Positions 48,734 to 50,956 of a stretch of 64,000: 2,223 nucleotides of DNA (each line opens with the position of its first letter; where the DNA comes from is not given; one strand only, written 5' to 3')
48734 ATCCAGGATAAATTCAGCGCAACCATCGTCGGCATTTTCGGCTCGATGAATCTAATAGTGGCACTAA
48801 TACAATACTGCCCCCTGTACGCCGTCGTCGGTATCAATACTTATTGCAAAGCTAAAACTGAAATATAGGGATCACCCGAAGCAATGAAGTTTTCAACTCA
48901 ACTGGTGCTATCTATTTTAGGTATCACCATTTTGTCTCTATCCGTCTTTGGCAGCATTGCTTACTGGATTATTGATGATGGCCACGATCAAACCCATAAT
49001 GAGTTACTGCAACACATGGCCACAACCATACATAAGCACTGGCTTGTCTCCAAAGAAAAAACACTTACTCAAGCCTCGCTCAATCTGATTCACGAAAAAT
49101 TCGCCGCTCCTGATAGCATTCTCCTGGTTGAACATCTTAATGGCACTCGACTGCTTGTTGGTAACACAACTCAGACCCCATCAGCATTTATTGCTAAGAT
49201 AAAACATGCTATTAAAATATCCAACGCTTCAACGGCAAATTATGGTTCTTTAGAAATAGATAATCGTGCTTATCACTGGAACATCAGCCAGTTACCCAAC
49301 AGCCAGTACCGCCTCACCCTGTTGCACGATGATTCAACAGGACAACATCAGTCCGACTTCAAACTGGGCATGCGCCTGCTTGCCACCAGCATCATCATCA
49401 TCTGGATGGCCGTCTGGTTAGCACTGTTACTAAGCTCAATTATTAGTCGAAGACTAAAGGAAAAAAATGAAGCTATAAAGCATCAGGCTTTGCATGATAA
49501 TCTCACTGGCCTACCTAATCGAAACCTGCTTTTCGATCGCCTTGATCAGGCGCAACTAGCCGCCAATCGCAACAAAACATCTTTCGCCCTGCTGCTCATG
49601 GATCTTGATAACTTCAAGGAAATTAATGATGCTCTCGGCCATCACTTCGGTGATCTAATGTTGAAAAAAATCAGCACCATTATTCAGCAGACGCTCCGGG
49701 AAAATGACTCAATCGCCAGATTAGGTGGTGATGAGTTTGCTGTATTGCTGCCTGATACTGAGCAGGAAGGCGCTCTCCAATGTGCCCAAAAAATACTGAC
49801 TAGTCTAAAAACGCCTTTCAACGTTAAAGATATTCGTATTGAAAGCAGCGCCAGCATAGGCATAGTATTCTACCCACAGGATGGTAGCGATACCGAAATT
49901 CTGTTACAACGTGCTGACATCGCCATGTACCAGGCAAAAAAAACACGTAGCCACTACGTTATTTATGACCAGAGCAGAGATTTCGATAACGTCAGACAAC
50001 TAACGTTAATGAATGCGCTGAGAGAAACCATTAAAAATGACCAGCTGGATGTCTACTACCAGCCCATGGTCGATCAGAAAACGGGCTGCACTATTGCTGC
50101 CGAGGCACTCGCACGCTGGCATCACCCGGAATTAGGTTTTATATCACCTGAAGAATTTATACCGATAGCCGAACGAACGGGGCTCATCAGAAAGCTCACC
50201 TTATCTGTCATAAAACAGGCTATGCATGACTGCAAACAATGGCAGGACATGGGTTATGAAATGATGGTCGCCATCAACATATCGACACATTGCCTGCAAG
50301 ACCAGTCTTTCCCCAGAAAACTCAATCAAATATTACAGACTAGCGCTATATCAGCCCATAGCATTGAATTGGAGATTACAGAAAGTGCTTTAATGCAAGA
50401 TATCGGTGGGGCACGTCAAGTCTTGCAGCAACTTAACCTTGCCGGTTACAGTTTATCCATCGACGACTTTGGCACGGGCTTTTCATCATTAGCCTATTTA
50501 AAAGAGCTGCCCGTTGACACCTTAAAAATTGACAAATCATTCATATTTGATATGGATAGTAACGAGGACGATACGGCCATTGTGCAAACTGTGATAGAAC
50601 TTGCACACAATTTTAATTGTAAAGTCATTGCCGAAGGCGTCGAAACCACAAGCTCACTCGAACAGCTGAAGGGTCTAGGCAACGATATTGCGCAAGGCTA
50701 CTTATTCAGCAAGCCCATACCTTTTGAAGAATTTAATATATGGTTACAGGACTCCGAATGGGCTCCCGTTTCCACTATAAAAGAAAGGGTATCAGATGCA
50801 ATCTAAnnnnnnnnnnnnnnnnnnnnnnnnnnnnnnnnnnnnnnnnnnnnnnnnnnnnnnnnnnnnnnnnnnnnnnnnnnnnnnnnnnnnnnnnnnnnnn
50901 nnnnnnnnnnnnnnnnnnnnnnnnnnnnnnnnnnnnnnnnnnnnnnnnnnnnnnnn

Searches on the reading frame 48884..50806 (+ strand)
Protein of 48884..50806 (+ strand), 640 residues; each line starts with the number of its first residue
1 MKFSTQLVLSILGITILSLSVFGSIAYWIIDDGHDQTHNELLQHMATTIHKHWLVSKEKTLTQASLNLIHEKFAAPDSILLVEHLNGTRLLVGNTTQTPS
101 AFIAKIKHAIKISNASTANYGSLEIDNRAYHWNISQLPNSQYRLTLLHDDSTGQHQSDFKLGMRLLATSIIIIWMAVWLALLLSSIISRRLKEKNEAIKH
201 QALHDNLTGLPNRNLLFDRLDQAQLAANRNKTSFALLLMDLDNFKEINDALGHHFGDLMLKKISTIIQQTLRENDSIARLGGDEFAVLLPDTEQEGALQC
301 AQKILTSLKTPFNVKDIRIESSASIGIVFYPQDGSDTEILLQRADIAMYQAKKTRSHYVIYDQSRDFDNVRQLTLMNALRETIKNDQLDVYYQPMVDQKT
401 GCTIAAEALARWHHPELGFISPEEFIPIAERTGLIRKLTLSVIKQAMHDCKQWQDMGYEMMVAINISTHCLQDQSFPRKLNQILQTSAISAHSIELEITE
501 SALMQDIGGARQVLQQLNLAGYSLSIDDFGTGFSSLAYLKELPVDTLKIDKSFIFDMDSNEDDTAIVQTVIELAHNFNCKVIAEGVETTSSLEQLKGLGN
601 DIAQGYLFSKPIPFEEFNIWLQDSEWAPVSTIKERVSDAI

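Call 61: search_protein_families(library=pfam, proteins=[window:48884-50806:+], max_evalue=0.00001)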
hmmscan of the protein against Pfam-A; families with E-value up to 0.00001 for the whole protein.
window:48884-50806:+ (640 aa): 2 families
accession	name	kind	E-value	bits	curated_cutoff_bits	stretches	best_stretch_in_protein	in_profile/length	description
PF00563.25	EAL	-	8.1e-76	254.9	31.3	1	377-611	2-236/236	EAL domain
PF00990.26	GGDEF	-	8.3e-51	172.4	23.8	1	202-355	1-158/161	Diguanylate cyclase, GGDEF domain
